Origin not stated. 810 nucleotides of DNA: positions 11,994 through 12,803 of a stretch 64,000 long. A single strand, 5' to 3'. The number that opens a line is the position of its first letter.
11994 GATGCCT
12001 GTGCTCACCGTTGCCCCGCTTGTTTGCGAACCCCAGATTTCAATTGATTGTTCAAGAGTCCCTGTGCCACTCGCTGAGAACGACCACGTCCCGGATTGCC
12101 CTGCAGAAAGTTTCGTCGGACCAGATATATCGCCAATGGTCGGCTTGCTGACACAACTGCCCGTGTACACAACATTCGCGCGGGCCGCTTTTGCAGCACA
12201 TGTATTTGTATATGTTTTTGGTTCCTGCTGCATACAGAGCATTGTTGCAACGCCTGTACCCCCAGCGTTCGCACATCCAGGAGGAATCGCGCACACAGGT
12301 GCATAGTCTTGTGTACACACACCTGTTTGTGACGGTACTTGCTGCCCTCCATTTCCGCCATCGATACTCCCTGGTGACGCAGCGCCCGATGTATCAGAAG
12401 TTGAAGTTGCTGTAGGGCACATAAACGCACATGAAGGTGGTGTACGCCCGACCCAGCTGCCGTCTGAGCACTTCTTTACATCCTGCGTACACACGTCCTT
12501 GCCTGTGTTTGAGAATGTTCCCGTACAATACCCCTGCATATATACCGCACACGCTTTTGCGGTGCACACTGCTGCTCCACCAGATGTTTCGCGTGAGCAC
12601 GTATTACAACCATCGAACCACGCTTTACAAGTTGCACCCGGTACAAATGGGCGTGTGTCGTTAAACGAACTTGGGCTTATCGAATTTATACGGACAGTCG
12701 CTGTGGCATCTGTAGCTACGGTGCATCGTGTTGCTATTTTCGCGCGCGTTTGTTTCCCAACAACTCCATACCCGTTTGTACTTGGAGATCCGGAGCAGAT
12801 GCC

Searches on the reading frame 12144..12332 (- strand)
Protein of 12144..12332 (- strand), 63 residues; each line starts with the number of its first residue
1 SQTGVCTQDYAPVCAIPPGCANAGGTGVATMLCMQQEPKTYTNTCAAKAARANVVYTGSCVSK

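Call 6: search_protein_families(library=pfam, proteins=[window:12144-12332:-], max_evalue=10)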
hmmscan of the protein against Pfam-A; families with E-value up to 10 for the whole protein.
seq(63 aa): 1 family
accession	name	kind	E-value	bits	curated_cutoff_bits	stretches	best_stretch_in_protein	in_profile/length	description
PF00050.26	Kazal_1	-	0.25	11.8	21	1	4-15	7-18/49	Kazal-type serine protease inhibitor domain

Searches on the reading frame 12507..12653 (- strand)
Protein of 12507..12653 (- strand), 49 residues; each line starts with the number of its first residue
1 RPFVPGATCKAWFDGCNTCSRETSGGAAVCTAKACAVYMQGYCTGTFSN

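Call 6: search_protein_families(library=pfam, proteins=[window:12507-12653:-], max_evalue=10)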
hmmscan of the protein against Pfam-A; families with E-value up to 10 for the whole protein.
seq(49 aa): 1 family
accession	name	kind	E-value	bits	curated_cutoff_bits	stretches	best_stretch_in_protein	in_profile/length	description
PF05375.19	Pacifastin_I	-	0.00034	20.7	27.9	1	11-37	7-32/40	Pacifastin inhibitor (LCMII)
